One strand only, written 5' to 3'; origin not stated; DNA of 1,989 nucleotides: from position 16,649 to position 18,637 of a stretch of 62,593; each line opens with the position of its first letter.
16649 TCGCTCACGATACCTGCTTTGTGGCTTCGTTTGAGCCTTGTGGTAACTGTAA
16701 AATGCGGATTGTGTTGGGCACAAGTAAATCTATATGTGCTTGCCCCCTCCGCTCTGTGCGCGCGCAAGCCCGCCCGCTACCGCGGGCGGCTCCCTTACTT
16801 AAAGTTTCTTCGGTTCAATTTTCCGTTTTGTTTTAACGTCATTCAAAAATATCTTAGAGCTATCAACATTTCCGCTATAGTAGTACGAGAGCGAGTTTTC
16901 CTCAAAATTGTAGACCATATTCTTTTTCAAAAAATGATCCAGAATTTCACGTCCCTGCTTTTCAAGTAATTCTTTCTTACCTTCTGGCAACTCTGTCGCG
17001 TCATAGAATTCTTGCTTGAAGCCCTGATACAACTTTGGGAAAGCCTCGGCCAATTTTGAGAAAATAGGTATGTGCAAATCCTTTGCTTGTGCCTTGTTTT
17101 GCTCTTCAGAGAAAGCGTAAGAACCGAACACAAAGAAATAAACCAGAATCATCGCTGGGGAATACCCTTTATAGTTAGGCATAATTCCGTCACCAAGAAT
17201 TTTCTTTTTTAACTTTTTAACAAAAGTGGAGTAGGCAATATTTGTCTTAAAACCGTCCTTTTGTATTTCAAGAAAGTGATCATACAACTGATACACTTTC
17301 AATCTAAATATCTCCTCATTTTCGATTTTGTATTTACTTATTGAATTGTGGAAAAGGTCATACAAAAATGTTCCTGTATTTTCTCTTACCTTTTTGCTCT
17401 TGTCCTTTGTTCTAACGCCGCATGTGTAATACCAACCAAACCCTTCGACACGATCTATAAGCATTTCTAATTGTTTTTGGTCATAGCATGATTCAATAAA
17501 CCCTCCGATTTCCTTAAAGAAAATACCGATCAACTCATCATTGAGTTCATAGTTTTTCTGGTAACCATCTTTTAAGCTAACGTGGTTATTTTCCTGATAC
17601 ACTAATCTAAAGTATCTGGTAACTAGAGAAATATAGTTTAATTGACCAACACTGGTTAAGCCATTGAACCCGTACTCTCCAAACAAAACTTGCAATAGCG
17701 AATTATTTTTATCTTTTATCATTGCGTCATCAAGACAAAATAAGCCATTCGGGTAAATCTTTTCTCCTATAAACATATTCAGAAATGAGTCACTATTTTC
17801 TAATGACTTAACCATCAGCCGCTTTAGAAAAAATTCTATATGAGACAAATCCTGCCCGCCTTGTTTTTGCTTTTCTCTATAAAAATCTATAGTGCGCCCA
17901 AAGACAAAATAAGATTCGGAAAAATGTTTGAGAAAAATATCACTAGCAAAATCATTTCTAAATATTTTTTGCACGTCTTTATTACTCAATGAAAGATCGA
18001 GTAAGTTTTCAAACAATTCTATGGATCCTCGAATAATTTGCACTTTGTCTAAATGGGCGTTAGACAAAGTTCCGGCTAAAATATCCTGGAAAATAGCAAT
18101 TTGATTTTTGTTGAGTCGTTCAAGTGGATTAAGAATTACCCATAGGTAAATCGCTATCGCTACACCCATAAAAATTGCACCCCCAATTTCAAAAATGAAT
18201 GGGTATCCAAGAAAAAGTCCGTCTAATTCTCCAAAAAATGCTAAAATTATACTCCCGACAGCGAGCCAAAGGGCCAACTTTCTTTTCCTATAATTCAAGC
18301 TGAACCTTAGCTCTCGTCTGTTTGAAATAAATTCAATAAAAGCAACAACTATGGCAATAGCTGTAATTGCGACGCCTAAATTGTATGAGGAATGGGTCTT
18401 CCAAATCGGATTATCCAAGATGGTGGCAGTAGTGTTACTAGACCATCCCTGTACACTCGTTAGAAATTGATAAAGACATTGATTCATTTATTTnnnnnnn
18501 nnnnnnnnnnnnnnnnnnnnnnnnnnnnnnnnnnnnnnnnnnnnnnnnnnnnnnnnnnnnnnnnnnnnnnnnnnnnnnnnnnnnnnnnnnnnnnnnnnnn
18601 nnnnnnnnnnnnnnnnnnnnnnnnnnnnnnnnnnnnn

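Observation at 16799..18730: Stand-alone HNH nuclease translationally coupled to a 562-aa multi-TM orphan protein at a tRNA-Ser hotspot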

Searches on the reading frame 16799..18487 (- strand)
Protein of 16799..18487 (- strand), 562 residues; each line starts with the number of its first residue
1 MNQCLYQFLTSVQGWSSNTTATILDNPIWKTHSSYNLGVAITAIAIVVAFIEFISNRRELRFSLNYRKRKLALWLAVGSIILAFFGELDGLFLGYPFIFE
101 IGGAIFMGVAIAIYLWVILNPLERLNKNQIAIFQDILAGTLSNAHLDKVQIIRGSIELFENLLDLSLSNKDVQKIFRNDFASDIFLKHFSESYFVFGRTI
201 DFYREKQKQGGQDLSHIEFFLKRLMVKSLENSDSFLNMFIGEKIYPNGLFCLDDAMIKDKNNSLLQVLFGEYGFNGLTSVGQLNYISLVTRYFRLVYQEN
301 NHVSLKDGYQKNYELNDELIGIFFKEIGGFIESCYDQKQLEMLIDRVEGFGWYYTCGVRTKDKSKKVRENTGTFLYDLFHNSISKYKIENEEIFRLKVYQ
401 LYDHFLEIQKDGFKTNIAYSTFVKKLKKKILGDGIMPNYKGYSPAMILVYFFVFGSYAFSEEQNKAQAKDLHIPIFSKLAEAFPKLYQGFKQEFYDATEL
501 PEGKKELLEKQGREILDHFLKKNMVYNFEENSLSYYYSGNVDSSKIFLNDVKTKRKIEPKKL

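Call 5: search_protein_families(library=pfam, proteins=[window:16799-18487:-], max_evalue=1)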
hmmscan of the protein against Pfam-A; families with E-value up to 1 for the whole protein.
window:16799-18487:- (562 aa): 2 families
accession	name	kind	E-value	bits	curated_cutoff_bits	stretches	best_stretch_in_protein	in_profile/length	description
PF20168.4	PDS5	-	0.077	11.2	27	1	355-431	364-432/1053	Sister chromatid cohesion protein PDS5 protein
PF09990.14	DUF2231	-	0.47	11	26.4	1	23-82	28-83/139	Predicted membrane protein (DUF2231)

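Call 6: search_protein_families(library=padloc, proteins=[window:16799-18487:-], max_evalue=1)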
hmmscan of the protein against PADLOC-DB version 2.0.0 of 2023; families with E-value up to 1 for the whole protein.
window:16799-18487:- (562 aa): 1 family
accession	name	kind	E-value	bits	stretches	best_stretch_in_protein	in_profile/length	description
PDLC00715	Effector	-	0.14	9.3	1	39-85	35-82/315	4TM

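Call 9: find_homologous_proteins(query=window:16799-18487:-, max_evalue=0.001)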
Query window:16799-18487:- (562 aa): 81 proteins with E <= 0.001 among 8000 candidates.
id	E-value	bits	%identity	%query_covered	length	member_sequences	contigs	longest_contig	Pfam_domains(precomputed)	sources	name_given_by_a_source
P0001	0.0e+0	1260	100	100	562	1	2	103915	-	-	-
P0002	0.0e+0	1052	84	100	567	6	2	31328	-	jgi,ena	-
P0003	0.0e+0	1038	84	98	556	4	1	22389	-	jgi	-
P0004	0.0e+0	1036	82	100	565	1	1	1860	-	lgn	-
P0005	0.0e+0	1026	85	97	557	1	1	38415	-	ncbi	-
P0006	0.0e+0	1017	84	98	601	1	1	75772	-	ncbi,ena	-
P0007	0.0e+0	1017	87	94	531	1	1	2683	-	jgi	jgi:hypothetical protein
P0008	7.5e-298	1007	79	100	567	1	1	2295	-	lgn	-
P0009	4.6e-297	1004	83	98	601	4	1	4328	-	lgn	-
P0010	9.6e-297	1003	80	100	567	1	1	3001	-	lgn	-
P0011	1.6e-296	1003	80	100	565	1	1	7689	-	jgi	-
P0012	3.0e-296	1002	81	100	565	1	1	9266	-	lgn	-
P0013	4.3e-296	1001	80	100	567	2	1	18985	-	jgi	jgi:hypothetical protein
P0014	1.1e-295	1000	79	100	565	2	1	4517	-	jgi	jgi:uncharacterized membrane protein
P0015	5.6e-295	998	80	100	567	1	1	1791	-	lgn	-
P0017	1.2e-294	997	83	96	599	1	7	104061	-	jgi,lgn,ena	jgi:hypothetical protein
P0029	8.7e-287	971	76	100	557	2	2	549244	-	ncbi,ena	-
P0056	8.9e-262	888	71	100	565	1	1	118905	-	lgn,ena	-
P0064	1.4e-220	752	61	99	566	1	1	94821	-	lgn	-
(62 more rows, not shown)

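Call 11: find_encoding_contigs(protein=P0029, flank=6000, max_places=2)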
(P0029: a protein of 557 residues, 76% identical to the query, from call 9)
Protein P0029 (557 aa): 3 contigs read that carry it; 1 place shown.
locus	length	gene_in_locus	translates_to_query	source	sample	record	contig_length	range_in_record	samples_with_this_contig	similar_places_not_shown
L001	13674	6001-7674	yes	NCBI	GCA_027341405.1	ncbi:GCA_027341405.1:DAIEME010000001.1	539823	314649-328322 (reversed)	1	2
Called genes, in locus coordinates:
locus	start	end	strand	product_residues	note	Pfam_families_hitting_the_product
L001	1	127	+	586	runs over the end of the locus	PF06418:CTP_synth_N, PF00117:GATase, PF07722:Peptidase_C26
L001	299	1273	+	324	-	PF14022:DUF4238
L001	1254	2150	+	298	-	-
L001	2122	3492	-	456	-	PF00239:Resolvase, PF07508:Recombinase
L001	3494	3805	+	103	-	-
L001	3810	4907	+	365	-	PF13651:EcoRI_methylase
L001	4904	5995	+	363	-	PF03235:GmrSD_N, PF01844:HNH, PF14279:HNH_5 (weak)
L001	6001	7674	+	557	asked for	-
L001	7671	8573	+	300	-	PF14022:DUF4238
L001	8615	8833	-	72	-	PF13384:HTH_23 (weak), PF12844:HTH_19 (weak), PF13560:HTH_31, PF04545:Sigma70_r4 (weak), PF01381:HTH_3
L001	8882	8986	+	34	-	-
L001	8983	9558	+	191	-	-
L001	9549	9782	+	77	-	-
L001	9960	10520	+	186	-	-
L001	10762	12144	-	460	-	PF22053:DUF6938 (weak)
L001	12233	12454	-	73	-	-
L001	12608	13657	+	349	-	PF00793:DAHP_synth_1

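Call 12: find_encoding_contigs(protein=P0056, flank=6000, max_places=2)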
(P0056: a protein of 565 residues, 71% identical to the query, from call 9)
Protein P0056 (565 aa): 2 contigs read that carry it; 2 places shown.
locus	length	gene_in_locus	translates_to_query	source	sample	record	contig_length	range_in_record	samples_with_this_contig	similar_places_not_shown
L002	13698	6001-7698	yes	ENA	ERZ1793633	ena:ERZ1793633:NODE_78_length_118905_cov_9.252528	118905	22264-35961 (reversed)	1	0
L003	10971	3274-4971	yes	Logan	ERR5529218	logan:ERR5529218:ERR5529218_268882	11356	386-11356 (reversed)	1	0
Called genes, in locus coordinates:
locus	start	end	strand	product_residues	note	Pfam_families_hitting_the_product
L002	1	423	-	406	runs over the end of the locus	PF22694:CtpB_N-like (faint), PF00595:PDZ (weak), PF17820:PDZ_6, PF03572:Peptidase_S41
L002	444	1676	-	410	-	PF13200:DUF4015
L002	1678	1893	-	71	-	-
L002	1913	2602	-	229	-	PF00590:TP_methylase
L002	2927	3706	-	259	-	-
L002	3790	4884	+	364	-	PF13651:EcoRI_methylase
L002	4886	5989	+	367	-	PF03235:GmrSD_N, PF01844:HNH, PF14279:HNH_5 (weak)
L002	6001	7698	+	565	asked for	-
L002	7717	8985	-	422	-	PF00239:Resolvase, PF07508:Recombinase, PF13408:Zn_ribbon_recom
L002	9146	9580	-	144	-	PF01797:Y1_Tnp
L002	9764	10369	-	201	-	-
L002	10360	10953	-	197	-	-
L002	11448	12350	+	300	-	PF00389:2-Hacid_dh, PF02826:2-Hacid_dh_C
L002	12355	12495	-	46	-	-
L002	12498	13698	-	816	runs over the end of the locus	-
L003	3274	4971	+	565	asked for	-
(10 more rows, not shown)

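Call 13: find_encoding_contigs(protein=P0064, flank=6000, max_places=2)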
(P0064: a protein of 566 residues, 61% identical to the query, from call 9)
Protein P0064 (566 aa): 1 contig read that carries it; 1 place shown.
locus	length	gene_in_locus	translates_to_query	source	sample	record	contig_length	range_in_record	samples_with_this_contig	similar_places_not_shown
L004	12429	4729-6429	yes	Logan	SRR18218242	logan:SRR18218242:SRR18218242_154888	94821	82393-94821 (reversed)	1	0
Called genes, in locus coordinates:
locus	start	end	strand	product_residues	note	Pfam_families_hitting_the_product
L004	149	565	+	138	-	-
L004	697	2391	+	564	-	PF01555:N6_N4_Mtase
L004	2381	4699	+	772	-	PF00270:DEAD (faint), PF04851:ResIII, PF18766:SWI2_SNF2 (weak)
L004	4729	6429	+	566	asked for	-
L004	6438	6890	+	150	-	PF18967:PycTM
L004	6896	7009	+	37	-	-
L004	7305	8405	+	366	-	-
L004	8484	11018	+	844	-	PF01555:N6_N4_Mtase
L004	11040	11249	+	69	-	-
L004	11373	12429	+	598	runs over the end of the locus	PF03235:GmrSD_N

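Call 17: find_encoding_contigs(protein=P0002, flank=6000, max_places=2)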
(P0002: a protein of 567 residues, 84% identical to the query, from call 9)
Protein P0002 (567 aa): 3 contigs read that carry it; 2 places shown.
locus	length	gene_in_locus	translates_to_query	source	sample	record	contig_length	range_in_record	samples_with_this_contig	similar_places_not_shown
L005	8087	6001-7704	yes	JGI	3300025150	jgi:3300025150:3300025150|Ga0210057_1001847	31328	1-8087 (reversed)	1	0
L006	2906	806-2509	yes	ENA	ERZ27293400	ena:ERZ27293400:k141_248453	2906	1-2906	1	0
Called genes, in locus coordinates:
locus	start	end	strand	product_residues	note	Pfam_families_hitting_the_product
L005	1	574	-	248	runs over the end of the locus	PF01066:CDP-OH_P_transf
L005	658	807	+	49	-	-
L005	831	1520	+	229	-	PF04452:Methyltrans_RNA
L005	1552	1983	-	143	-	-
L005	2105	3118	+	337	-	PF27233:MJ0711_N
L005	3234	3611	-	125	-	-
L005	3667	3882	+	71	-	PF12844:HTH_19, PF13560:HTH_31, PF13413:HTH_25 (faint), PF13443:HTH_26, PF01381:HTH_3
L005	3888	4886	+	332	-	PF00145:DNA_methylase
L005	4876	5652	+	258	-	PF11463:R-HINP1I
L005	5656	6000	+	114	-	PF01844:HNH, PF14279:HNH_5 (weak)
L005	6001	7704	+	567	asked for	-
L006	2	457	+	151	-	?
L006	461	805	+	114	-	PF01844:HNH, PF14279:HNH_5 (weak)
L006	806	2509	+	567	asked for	-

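Call 18: find_encoding_contigs(protein=P0005, flank=6000, max_places=2)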
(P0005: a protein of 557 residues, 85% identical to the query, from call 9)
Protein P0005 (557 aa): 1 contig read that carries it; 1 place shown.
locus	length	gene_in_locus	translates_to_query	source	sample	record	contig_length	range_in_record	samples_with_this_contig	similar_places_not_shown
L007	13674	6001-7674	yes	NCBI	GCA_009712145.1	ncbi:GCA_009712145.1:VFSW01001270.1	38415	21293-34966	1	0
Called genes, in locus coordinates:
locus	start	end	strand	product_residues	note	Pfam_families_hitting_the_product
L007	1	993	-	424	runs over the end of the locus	PF00232:Glyco_hydro_1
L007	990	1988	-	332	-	PF00331:Glyco_hydro_10 (weak), PF02449:Glyco_hydro_42 (faint)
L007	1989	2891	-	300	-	PF00892:EamA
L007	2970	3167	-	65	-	PF00313:CSD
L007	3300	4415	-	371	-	PF26514:DUF8173 (weak)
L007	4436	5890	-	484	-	PF00005:ABC_tran, PF02367:TsaE (faint), PF02463:SMC_N (faint), PF03193:RsgA_GTPase (faint), PF13191:AAA_16 (faint), PF13401:AAA_22 (faint), PF13476:AAA_23 (faint), PF00005:ABC_tran, +5 more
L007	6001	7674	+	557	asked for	-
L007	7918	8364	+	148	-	-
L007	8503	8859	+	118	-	-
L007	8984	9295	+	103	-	PF13376:OmdA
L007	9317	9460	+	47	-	-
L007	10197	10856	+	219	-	-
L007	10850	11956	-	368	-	PF05496:RuvB_N (faint), PF04851:ResIII (faint), PF13177:DNA_pol3_delta2, PF13604:AAA_30 (faint), PF13401:AAA_22 (weak), PF00004:AAA, PF22608:DNAX_ATPase_lid, PF12169:DNA_pol3_gamma3, +1 more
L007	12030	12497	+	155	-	PF01161:PBP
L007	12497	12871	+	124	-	-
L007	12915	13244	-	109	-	-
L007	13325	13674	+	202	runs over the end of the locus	PF02245:Pur_DNA_glyco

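Call 19: find_encoding_contigs(protein=P0006, flank=6000, max_places=2)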
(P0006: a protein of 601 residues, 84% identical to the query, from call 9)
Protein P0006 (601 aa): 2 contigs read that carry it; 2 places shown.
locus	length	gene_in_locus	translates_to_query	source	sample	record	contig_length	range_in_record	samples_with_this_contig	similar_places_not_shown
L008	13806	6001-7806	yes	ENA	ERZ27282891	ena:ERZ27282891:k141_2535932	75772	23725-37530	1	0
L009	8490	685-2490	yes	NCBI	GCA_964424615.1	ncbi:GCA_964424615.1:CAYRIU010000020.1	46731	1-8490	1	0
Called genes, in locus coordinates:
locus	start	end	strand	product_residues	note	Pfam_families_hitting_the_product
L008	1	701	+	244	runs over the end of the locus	PF04085:MreC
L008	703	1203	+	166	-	PF04093:MreD (weak)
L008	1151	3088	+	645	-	PF03717:PBP_dimer, PF00905:Transpeptidase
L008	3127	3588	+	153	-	PF03449:GreA_GreB_N, PF01272:GreA_GreB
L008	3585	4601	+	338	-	PF06723:MreB_Mbl, PF00022:Actin (faint), PF00012:HSP70, PF14450:FtsA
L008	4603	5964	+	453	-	PF13439:Glyco_transf_4, PF20706:GT4-conflict, PF00534:Glycos_transf_1, PF13524:Glyco_trans_1_2, PF13692:Glyco_trans_1_4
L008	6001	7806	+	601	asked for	-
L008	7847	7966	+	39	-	-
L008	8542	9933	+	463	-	PF13727:CoA_binding_3, PF02397:Bac_transf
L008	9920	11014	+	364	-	PF00534:Glycos_transf_1, PF13692:Glyco_trans_1_4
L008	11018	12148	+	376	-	PF13439:Glyco_transf_4, PF20706:GT4-conflict (weak), PF00534:Glycos_transf_1, PF13692:Glyco_trans_1_4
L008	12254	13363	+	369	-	PF13439:Glyco_transf_4, PF20706:GT4-conflict (weak), PF00534:Glycos_transf_1, PF13692:Glyco_trans_1_4, PF13524:Glyco_trans_1_2 (weak)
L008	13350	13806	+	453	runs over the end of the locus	-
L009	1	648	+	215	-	?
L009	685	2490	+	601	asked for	-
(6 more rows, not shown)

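Call 20: find_encoding_contigs(protein=P0017, flank=6000, max_places=3)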
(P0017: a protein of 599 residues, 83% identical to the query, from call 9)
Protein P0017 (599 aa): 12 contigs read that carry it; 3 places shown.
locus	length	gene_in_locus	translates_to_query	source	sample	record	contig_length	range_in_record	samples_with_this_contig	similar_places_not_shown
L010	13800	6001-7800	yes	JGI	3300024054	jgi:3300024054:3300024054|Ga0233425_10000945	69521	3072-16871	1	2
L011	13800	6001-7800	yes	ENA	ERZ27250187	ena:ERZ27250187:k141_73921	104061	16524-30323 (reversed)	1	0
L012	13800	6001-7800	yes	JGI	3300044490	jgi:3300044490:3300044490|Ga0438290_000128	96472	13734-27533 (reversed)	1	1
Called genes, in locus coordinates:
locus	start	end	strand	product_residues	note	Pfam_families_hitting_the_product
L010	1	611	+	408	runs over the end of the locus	-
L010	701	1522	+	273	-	-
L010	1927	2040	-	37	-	-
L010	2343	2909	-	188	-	-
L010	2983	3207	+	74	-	-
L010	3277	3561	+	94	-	-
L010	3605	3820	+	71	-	PF13560:HTH_31 (weak), PF12844:HTH_19, PF13443:HTH_26, PF01381:HTH_3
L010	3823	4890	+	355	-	PF13651:EcoRI_methylase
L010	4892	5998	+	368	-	PF03235:GmrSD_N, PF01844:HNH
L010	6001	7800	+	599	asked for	-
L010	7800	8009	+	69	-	-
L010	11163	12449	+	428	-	PF00232:Glyco_hydro_1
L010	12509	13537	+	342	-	PF00892:EamA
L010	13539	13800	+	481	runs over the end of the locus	PF04932:Wzy_C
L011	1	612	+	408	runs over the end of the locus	-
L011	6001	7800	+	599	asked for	-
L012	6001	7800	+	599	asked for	-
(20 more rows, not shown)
